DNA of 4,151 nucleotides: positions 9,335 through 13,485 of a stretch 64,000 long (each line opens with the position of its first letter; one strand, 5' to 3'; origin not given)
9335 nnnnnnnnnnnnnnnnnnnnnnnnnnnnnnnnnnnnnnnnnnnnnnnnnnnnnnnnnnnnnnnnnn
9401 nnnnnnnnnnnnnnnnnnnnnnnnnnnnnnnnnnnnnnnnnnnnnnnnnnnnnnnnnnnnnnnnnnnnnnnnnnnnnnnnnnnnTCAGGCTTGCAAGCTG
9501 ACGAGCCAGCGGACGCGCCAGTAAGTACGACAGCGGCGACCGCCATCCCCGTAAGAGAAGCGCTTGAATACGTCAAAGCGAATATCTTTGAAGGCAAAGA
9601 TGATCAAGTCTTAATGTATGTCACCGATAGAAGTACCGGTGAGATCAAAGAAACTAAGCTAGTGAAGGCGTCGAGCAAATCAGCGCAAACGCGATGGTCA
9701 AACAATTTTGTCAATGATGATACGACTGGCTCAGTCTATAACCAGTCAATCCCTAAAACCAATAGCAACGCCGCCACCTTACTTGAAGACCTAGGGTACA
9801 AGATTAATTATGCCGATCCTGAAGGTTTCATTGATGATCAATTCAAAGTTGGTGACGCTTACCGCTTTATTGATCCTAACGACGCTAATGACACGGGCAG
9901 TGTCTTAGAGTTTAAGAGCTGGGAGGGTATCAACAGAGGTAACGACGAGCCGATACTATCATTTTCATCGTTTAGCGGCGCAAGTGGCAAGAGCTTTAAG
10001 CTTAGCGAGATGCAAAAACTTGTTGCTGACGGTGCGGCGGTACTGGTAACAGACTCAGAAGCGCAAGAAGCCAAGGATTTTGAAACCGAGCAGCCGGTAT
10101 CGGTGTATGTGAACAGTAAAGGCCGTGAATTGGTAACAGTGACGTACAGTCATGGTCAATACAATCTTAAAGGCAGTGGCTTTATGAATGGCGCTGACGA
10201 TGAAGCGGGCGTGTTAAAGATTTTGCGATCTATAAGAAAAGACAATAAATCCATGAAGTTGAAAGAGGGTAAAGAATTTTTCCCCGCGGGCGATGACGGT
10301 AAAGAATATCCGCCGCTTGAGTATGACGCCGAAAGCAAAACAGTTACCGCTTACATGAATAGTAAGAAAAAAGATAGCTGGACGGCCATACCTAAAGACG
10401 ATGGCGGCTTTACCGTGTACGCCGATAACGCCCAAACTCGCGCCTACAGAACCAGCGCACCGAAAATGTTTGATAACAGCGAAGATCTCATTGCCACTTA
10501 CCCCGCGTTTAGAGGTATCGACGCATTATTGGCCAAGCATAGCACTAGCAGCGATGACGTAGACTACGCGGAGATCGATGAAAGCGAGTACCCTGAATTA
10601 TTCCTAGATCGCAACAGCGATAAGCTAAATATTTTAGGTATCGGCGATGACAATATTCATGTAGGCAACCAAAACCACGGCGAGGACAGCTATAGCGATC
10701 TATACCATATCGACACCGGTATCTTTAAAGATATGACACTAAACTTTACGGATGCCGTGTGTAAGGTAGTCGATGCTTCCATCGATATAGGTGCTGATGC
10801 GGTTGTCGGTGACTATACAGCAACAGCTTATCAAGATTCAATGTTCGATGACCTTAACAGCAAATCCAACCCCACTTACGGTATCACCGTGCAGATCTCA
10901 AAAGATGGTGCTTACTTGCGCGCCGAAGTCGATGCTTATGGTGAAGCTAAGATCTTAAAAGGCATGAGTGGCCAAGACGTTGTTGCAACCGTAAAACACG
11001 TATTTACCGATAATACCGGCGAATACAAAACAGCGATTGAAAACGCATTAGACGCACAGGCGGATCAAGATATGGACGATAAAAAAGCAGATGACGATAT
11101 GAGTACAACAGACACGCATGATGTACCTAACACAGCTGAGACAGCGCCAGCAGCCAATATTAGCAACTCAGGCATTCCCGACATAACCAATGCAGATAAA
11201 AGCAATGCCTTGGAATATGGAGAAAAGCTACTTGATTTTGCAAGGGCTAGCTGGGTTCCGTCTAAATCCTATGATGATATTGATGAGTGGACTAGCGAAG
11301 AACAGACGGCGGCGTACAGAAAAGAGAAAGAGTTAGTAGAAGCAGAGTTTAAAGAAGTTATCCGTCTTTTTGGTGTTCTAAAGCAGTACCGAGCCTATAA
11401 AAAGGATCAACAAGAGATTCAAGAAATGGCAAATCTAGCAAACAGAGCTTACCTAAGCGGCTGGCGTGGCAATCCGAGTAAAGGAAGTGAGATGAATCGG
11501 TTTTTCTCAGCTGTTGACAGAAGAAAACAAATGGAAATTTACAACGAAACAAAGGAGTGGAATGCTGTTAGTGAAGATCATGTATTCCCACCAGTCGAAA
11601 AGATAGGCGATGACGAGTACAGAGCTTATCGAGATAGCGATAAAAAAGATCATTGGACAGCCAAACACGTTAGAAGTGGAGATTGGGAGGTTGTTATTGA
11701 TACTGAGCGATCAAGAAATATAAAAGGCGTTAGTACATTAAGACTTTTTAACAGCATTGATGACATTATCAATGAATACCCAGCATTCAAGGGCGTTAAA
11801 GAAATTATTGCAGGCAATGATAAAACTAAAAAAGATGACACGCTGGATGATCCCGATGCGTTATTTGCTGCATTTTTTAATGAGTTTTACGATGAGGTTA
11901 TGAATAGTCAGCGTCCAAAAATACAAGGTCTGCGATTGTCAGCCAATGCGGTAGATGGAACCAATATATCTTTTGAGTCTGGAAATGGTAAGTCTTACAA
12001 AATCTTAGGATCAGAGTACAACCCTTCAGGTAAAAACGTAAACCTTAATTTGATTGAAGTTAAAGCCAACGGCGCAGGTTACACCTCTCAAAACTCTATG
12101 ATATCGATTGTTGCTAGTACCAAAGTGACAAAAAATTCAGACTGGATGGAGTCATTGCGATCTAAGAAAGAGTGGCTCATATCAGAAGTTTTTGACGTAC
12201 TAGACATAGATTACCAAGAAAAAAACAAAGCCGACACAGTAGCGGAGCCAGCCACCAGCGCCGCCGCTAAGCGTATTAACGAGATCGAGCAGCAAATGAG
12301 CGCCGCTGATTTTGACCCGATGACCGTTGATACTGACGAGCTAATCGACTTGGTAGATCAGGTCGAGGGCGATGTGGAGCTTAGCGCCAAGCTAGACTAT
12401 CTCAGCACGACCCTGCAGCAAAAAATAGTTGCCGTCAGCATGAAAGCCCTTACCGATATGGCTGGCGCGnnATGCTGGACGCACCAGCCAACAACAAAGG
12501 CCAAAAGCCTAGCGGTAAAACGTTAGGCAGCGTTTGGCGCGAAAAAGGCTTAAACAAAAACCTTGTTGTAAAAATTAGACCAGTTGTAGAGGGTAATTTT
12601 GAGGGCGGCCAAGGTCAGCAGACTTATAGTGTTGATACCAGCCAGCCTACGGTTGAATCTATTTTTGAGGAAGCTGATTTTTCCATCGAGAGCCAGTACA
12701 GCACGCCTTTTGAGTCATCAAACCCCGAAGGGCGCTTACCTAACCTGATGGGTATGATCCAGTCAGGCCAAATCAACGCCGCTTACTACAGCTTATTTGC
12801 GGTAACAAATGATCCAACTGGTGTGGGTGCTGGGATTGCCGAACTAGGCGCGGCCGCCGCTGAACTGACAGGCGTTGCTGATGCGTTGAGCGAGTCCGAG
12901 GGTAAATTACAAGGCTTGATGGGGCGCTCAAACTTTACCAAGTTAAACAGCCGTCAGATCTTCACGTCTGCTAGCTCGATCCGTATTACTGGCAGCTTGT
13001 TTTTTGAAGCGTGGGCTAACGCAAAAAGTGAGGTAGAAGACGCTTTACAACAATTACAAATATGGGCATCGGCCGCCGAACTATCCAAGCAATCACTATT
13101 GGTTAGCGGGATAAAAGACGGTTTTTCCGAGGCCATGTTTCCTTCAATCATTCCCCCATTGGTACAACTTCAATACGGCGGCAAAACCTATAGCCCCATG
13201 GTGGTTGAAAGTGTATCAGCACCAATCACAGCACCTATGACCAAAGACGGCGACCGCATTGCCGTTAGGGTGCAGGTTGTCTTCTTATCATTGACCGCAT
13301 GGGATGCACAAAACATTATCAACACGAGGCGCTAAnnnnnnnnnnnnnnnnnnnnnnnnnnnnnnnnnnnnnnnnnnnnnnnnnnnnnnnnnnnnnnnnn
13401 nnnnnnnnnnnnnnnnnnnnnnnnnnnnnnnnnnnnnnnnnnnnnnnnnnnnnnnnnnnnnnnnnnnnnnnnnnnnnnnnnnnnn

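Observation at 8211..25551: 17-kb cargo island: three giant ORFs interleaved with the lysis cassette under two box promoters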

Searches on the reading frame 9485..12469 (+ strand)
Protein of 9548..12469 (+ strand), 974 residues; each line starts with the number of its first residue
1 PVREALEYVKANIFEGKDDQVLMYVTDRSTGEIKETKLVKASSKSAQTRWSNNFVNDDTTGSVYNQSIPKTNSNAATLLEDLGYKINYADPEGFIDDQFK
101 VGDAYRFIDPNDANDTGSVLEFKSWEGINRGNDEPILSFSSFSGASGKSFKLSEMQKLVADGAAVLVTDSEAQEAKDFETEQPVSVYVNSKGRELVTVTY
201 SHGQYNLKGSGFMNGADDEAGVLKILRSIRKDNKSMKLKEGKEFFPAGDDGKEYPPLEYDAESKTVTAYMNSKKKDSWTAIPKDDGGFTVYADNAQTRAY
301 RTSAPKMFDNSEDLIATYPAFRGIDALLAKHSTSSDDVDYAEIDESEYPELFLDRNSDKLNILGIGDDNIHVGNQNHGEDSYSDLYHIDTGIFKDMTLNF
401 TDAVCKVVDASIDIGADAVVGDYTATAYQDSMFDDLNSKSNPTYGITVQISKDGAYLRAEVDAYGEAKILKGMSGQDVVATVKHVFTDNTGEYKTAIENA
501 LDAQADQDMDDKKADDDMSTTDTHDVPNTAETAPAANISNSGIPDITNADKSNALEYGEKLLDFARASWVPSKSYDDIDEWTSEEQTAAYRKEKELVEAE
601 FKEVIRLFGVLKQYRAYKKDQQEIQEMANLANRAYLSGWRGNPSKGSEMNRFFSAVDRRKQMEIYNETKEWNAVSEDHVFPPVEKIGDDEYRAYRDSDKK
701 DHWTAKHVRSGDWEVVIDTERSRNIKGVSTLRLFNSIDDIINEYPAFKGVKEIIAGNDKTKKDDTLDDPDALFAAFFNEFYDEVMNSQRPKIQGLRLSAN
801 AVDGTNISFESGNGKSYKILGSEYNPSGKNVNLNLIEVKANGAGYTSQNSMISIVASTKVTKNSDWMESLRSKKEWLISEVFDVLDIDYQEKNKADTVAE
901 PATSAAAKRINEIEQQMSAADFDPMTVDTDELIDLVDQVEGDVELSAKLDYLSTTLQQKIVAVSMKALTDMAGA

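Call 81: predict_structure(alignment_id=A2)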
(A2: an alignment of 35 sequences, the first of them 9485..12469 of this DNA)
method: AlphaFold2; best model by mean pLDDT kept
length: 995 residues; sequences in the alignment: 35
mean_pLDDT: 64.6   pTM: 0.30
mean pLDDT of the five models: 64.6, 62.4, 61.6, 61.1, 61.0
residues with pLDDT >= 90: 40; 70-90: 469; 50-70: 179; < 50: 307
segments of 3 or more residues with pLDDT < 50: 1-18, 112-117, 354-363, 397-401, 444-460, 530-576, 628-646, 651-701, 742-749, 778-791, 808-883, 904-924
pLDDT, mean of each block of 10 residues (from residue 1): 33 41 81 87 89 86 86 84 87 82 78 52 87 79 75 70 84 86 88 83 88 87 82 68 84 85 77 72 83 81 83 75 73 83 82 44 63 85 79 58 72 82 87 81 45 41 66 79 86 69 84 86 65 40 27 26 30 47 52 64 71 59 50 42 48 43 33 41 41 41 68 74 75 69 44 73 74 57 37 56 53 31 33 37 31 33 29 32 53 57 45 29 61 84 77 84 79 81 74 55
secondary structure, 60 per line:
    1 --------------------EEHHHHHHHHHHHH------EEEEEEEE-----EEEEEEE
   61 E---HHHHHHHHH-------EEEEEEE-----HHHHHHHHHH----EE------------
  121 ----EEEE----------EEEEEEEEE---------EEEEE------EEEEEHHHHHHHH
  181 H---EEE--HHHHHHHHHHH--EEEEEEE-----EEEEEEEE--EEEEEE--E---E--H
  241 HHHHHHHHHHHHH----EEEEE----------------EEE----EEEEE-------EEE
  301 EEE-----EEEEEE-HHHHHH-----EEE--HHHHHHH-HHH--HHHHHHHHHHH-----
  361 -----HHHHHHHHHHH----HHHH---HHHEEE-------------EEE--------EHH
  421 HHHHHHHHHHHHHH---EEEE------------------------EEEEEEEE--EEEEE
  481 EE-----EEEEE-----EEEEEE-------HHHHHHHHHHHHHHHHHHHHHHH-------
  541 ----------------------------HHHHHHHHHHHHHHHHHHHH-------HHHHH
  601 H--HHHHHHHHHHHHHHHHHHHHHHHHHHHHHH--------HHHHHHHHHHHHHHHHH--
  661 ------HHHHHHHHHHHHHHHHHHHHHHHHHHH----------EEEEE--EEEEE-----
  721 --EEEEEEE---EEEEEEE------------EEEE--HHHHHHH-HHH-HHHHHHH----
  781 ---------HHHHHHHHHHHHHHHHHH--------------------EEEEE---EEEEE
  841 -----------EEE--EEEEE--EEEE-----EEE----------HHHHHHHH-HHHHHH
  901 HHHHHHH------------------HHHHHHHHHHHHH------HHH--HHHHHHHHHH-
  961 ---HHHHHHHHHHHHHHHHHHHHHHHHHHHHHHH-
elements in order (helices of 4 or more, strands of 3 or more residues): H23-34 E41-48 E54-61 H65-73 E81-87 H93-102 E125-128 E139-147 E157-161 E168-172 H173-181 E185-187 H190-200 E203-209 E215-222 E225-230 H240-253 E258-262 E279-281 E286-290 E298-303 E309-314 H316-321 E327-329 H332-338 H345-355 H366-376 H381-384 E391-393 E407-409 H419-434 E438-441 E466-473 E476-482 E488-492 E498-503 H511-533 H569-588 H596-601 H604-633 H642-658 H667-693 E704-708 E711-715 E723-729 E733-739 E752-755 H758-764 H770-776 H790-807 E828-832 E836-840 E852-854 E857-861 E864-867 E873-875 H886-893 H895-907 H926-938 H950-959 H964-994

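Call 83: fold_search(model_id=the predicted structure, library=pdb)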
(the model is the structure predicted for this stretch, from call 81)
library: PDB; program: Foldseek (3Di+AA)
matches with E <= 10: 443; with E <= 0.001: 0
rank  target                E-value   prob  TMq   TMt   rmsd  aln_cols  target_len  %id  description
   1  9mlc_Z                1.3e-02  0.25  0.06  0.09  22.5       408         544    8  Pol II-DSIF-SPT6-PAF1c-TFIIS-IWS1-ELOF1-LEDGF-nucleosome activated elongation complex Composite map T (released 2026-01-21)
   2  9g0a_Z                1.6e-02  0.18  0.05  0.09  20.8       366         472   11  Influenza A/H7N9 polymerase post-cleavage cap-snatching complex (released 2025-07-16)
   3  7xn7_W                5.5e-02  0.14  0.06  0.09  22.3       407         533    8  RNA polymerase II elongation complex containing Spt4/5, Elf1, Spt6, Spn1 and Paf1C (released 2022-09-07)
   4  4zn3_A                1.2e-01  0.41  0.06  0.24  13.2       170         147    7  Crystal Structure of MjSpt4:Spt5 complex conformation B (released 2016-03-16)
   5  9fqr_H9               1.5e-01  0.03  0.06  0.05  66.8      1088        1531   10  96-nm repeat of axonemal doublet microtubules from bovine sperm (released 2025-03-26)
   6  3fgb_A                2.1e-01  0.04  0.04  0.08  27.3       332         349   10  Crystal structure of the Q89ZH8_BACTN protein from Bacteroides thetaiotaomicron. Northeast Structural Genomics Consort (released 2008-12-23)
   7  1yuw                  2.4e-01  0.03  0.05  0.07  29.1       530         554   10  crystal structure of bovine hsc70(aa1-554)E213A/D214A mutant (released 2005-10-04)
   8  5vy1_A                2.6e-01  0.16  0.06  0.22  26.5       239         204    9  Crystal structure of the extended Tudor domain from BmPAPI (released 2017-06-14)
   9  4nk7                  2.6e-01  0.08  0.04  0.13  21.0       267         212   10  Crystal Structure of the D. melanogaster Plk4 cryptic polo box (CPB) (released 2014-08-27)
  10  5dky                  3.0e-01  0.14  0.05  0.05  23.9       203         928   11  Crystal structure of glucosidase II alpha subunit (DNJ-bound from) (released 2016-01-27)
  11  7uio_An               3.1e-01  0.06  0.08  0.08  46.7       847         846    8  Mediator-PIC Early (Composite Model) (released 2023-03-01)
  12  5ygb                  3.3e-01  0.15  0.07  0.22  26.5       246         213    9  Crystal structure of drosophila melanogaster Papi extended Tudor domain mutant - D287A (released 2018-03-14)
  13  7o6r                  3.6e-01  0.03  0.05  0.08  28.6       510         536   10  Crystal structure of bovine Hsc70(aa1-554)E213A/D214A in complex with 1H-Indazole (released 2022-05-04)
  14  4fl9                  3.6e-01  0.03  0.05  0.08  29.2       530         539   11  Crystal Structure of bovine hsc70(aa1-554)E213A/D214A at 1.9A Resolution (released 2013-10-02)
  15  1hl6_D                4.9e-01  0.11  0.04  0.18  23.9       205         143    8  A novel mode of RBD-protein recognition in the Y14-mago complex (released 2003-05-08)
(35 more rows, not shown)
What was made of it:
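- Tried and rejected: Foldseek of the cargo model (pLDDT 64.6) against the PDB gave a best E of 0.013, to Spt5-like small barrels at probability 0.25 (call 83).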

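Call 90: search_protein_representatives(protein=window:9548-12469:+)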
Query: 974 residues. Proteins with E-value up to 0.001 (for the whole library): 28; up to 1e-10: 15; up to 1e-30: 8. The best 28 are listed.
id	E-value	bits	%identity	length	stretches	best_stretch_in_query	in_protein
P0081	0.0e+00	2165.4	100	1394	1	1-974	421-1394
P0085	6.5e-263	891.6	73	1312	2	1-522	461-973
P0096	4.6e-142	491.7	49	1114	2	1-512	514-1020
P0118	2.0e-74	267.9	38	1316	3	1-247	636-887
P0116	5.9e-74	266.3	49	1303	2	249-510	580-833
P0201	7.1e-65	236.3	88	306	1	1-124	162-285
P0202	6.7e-53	196.7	48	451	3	334-533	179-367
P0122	5.4e-50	187.1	35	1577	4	343-510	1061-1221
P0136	1.6e-29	119.3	34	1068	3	346-535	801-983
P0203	4.1e-27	111.4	34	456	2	352-537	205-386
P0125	4.5e-19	84.7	38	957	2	233-341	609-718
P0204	1.1e-15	73.6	30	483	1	2-244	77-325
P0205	3.4e-15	71.9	31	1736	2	676-770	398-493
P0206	3.8e-12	61.8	49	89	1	901-971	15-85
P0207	4.1e-12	61.7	31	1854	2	679-771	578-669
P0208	2.0e-10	56.1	35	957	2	507-635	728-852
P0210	1.7e-08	49.8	32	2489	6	467-514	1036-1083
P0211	3.8e-08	48.6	30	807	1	55-246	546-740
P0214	1.0e-06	43.9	33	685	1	503-637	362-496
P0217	8.8e-06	40.8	30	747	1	664-776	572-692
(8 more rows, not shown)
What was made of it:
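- Tried and rejected: The exhaustive HMMER search replaced it (call 90).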

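Call 91: search_protein_families(library=pfam, proteins=[P0205, P0207, P0210, P0202, P0208, P0211, P0214, P0217], max_evalue=0.001)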
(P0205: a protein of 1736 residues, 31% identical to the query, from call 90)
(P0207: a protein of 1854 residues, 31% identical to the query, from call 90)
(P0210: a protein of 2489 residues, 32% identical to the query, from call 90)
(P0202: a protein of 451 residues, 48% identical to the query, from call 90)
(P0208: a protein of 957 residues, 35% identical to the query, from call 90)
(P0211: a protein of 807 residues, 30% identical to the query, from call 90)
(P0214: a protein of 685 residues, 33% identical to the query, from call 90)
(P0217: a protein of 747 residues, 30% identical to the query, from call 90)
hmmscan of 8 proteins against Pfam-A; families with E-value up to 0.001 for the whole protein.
P0205 (1736 aa): 1 family
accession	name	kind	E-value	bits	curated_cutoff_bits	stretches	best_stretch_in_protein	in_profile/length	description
PF18788.6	DarA_N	-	1.4e-25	89.9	27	1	201-322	2-121/122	Defence against restriction A N-terminal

P0207 (1854 aa): 1 family
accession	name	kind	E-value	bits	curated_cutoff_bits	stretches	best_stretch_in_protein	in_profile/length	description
PF18788.6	DarA_N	-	2.8e-22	79.2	27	1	195-317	2-122/122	Defence against restriction A N-terminal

P0210 (2489 aa): 12 families
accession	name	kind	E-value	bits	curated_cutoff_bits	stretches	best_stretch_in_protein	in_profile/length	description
PF00109.32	ketoacyl-synt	-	5.1e-61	206.9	20.8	1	11-294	2-252/252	Beta-ketoacyl synthase, N-terminal domain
PF00550.31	PP-binding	-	1.8e-50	169.4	20.8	6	1158-1227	1-67/67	Phosphopantetheine attachment site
PF02801.28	Ketoacyl-synt_C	-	7.1e-37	126.5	20.8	1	302-419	1-118/119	Beta-ketoacyl synthase, C-terminal domain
PF08659.16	KR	-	3e-30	105.9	22.6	1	1923-2146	3-179/180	KR domain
PF00698.26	Acyl_transf_1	-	2.1e-28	100.2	32.7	1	588-882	3-281/319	Acyl transferase domain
PF00106.31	adh_short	-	1e-13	51.6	26.6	1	2004-2115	35-150/195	short chain dehydrogenase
PF14765.12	PS-DH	-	2.4e-11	43.9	23.7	1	2351-2473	32-157/166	Polyketide synthase dehydratase N-terminal domain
PF16197.11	KAsynt_C_assoc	-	1e-10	42.4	33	1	422-536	1-107/111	Ketoacyl-synthetase C-terminal extension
PF13561.12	adh_short_C2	-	2.6e-08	34.2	27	1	2008-2114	34-143/236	Enoyl-(Acyl carrier protein) reductase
PF21089.3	PKS_DH_N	-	3.6e-05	24.1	27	1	2206-2287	12-92/103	Polyketide synthase dehydratase domain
PF18913.5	FBPase_C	-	3.9e-05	23.9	27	0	1324-1373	68-119/127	Fructose-1-6-bisphosphatase, C-terminal domain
PF19549.4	DUF6072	-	0.00039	21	27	0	1241-1288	78-126/129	Family of unknown function (DUF6072)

P0202 (451 aa): 0 families

P0208 (957 aa): 1 family
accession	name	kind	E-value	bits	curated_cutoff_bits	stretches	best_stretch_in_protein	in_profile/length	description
PF18788.6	DarA_N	-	1.4e-41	141.6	27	1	53-174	2-122/122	Defence against restriction A N-terminal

P0211 (807 aa): 1 family
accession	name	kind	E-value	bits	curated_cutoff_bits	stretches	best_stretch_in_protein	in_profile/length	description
PF18788.6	DarA_N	-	5.4e-33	113.9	27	1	182-304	2-122/122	Defence against restriction A N-terminal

P0214 (685 aa): 1 family
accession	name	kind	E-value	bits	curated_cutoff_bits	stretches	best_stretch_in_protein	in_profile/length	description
PF18788.6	DarA_N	-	1.4e-33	115.8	27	1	209-330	3-122/122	Defence against restriction A N-terminal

P0217 (747 aa): 1 family
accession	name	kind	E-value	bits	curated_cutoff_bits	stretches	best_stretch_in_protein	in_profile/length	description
PF18788.6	DarA_N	-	7.9e-27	94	27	1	204-327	2-122/122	Defence against restriction A N-terminal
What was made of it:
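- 8288..12472 (+): DarA-related giant (1394 aa). Residues 1-400 are a conserved N-terminal region with DarA_N at 219-340. Residues 420-1320 are shuffled orphan cargo modules. The last 70 or so residues are a conserved tail. Cargo: calls 81, 83, 90, 91.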

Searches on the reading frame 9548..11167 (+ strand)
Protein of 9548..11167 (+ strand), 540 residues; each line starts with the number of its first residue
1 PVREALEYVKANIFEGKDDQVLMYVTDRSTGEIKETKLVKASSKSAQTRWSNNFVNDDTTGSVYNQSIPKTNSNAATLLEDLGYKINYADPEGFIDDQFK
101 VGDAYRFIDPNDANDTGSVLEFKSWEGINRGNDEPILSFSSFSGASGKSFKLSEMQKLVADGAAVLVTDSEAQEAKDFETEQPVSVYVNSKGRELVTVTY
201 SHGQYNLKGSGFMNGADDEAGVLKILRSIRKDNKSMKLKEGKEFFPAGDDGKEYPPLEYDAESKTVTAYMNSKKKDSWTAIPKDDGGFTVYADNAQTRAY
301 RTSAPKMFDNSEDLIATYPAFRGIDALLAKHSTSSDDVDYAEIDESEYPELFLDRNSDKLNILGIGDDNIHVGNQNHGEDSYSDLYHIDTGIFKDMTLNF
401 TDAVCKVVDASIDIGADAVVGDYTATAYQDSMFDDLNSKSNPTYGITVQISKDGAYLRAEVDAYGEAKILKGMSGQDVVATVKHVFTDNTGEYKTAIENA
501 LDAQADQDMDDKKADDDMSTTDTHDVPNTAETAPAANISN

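Call 79: find_homologous_proteins(query=window:9548-11167:+, max_evalue=0.001)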
Query window:9548-11167:+ (540 aa): 1 proteins with E <= 0.001 among 8000 candidates.
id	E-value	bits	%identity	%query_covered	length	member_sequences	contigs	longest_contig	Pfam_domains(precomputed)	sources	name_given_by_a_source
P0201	3.9e-65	239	88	23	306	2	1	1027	PF18763.8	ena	-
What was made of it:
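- Tried and rejected: The word-indexed homologue search with cargo residues 421-960 returned a single fragment (call 79).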

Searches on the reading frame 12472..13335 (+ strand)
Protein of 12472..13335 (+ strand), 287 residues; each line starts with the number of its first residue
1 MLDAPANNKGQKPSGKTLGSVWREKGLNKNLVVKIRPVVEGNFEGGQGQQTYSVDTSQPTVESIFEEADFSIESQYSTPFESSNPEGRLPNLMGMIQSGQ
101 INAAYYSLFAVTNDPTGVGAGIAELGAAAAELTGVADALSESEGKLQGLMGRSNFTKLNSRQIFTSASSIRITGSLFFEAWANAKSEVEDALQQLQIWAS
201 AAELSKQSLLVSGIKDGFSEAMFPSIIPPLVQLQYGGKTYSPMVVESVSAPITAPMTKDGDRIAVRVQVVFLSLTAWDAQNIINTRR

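Call 4: search_protein_families(library=pfam, proteins=[window:12472-13335:+], max_evalue=0.01)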
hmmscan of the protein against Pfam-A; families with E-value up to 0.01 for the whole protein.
window:12472-13335:+ (287 aa): 0 families

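Call 6: search_protein_families(library=phrogs, proteins=[window:12472-13335:+], max_evalue=0.001)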
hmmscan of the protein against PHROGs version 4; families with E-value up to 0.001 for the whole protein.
window:12472-13335:+ (287 aa): 1 family
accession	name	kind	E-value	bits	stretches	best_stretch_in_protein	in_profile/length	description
phrog_1114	-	head and packaging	1.8e-53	182.2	1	53-284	36-224/229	PmgG-like head morphogenesis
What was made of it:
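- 12472..13335 (+): PmgG-like protein (287 aa), probably a baseplate/tail-tube junction component and not a Dar partner. PHROG 1114, E 1.8e-53 (call 6).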

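Call 34: search_protein_families(library=ncbifam, proteins=[window:12472-13335:+], max_evalue=0.01)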
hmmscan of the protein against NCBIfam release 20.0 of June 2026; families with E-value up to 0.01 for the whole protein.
window:12472-13335:+ (287 aa): 0 families

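Call 35: search_protein_families(library=padloc, proteins=[window:12472-13335:+], max_evalue=0.01)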
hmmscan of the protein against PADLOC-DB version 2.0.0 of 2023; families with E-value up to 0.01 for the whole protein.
window:12472-13335:+ (287 aa): 0 families

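Call 47: search_protein_families(library=pfam, proteins=[window:12472-13335:+], max_evalue=0.1)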
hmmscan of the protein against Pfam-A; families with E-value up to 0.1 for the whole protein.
window:12472-13335:+ (287 aa): 0 families

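Call 51: search_solved_structures(query=window:12472-13335:+, max_evalue=0.01)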
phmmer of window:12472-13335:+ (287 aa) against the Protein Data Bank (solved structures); distinct sequences matched with E-value up to 0.01: 0.
